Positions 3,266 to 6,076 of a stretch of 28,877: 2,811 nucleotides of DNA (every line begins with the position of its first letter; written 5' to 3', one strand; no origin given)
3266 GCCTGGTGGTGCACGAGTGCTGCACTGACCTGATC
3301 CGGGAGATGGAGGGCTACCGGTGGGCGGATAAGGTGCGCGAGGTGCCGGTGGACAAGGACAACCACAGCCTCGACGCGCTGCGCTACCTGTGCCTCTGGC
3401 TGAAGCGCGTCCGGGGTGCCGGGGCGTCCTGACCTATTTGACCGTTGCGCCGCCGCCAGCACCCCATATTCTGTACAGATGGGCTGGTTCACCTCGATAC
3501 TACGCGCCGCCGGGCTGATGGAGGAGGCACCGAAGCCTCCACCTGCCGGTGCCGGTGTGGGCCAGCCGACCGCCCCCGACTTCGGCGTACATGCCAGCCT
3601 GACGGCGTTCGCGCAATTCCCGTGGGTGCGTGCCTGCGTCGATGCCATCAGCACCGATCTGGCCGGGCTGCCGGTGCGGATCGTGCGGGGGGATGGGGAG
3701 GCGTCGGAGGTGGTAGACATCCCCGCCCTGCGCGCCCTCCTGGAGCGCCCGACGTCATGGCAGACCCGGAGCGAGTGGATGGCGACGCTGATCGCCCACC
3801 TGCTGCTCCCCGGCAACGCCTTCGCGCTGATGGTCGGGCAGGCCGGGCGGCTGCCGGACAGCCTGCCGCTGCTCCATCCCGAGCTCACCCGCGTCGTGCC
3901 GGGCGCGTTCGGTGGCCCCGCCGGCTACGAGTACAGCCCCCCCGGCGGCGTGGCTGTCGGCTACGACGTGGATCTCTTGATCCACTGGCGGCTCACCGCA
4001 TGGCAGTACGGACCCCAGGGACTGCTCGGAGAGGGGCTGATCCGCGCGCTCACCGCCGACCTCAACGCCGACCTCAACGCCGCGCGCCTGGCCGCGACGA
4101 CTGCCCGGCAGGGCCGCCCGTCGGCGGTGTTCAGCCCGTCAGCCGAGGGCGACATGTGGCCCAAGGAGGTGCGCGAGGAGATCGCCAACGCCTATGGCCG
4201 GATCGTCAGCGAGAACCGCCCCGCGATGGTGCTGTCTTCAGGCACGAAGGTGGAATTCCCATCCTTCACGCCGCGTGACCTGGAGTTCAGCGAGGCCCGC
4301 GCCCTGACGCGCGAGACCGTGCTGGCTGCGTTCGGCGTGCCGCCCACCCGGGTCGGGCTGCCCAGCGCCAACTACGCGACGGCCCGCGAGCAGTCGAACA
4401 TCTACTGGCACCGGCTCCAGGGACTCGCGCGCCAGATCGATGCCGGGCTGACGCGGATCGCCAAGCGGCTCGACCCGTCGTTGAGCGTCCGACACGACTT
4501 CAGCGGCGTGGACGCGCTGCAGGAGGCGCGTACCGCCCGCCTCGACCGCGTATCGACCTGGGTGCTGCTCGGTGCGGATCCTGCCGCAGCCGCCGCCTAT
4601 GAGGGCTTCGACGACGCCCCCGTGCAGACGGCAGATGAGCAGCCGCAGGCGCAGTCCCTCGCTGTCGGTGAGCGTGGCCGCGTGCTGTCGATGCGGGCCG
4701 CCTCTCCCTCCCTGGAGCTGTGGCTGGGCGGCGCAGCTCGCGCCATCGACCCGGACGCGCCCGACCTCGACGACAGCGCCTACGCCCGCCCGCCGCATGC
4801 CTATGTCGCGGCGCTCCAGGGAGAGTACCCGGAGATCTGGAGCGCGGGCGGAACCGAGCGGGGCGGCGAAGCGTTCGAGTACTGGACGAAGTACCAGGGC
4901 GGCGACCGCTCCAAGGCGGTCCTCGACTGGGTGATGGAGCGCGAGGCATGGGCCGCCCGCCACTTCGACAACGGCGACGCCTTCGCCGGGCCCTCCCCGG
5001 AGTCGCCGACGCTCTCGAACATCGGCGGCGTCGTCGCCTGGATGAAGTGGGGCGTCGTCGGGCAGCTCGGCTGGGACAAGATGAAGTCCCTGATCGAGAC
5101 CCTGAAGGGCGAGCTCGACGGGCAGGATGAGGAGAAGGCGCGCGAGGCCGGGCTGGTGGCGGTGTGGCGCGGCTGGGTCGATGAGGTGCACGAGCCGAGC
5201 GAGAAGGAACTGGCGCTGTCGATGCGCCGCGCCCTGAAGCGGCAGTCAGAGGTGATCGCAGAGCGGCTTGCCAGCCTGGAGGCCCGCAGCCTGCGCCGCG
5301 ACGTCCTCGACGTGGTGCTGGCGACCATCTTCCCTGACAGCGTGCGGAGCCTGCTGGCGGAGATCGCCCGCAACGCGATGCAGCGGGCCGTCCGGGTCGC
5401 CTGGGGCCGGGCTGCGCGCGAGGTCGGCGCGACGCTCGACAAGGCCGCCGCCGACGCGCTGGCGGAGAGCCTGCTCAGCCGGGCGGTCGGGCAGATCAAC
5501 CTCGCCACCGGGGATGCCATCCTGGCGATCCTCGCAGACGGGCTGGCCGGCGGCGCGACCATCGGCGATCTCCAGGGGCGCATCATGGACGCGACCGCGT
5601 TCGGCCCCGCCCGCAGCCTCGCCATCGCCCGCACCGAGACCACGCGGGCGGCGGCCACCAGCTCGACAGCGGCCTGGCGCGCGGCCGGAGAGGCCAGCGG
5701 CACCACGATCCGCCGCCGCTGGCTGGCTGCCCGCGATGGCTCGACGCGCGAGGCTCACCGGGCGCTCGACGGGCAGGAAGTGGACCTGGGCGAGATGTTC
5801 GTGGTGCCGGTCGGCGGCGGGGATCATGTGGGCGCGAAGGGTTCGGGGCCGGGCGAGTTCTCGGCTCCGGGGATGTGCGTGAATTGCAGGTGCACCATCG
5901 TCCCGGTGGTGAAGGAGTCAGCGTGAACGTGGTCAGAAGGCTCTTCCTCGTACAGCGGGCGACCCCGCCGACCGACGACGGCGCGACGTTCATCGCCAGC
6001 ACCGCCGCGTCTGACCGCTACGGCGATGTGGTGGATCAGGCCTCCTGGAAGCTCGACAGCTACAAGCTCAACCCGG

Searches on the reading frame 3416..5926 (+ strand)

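Call 59: search_protein_families(library=phrogs, proteins=[window:3416-5926:+], max_evalue=0.001)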
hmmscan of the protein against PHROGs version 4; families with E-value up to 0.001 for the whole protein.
window:3416-5926:+ (836 aa): 17 families
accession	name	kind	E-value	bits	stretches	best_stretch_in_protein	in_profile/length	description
phrog_2662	-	head and packaging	7.9e-72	243.9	2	60-374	58-380/717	portal protein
phrog_12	-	head and packaging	1.2e-38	134.5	1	22-366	48-384/646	portal protein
phrog_2468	-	head and packaging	1.5e-30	107.7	1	595-834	43-275/303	head morphogenesis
phrog_3517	-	head and packaging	2.5e-17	64.3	1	732-834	233-331/371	head morphogenesis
phrog_595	-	head and packaging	1.4e-14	55.4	1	701-834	188-300/513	head maturation protease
phrog_859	-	head and packaging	1.3e-13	51.4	1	652-834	142-292/807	portal protein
phrog_6577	-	unknown function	2.4e-11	43.7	1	670-834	88-232/1066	-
phrog_115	-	head and packaging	1.8e-10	41.7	1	733-834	241-320/665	minor head protein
phrog_18477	-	head and packaging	5.7e-09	36.2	1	736-829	208-296/760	head morphogenesis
phrog_4728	-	head and packaging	1.3e-07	31.8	1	736-834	222-302/591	head morphogenesis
phrog_19443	-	head and packaging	1.5e-07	31.2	1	704-834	174-287/579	minor head protein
phrog_324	-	head and packaging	3.3e-06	27.4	1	681-833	193-319/624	head morphogenesis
phrog_758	-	head and packaging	5.3e-06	27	1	704-786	180-262/326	head morphogenesis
phrog_34890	-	head and packaging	9.6e-06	25.2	1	736-829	215-304/679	head morphogenesis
phrog_2271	-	head and packaging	9e-05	21.4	1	55-342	39-329/859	portal protein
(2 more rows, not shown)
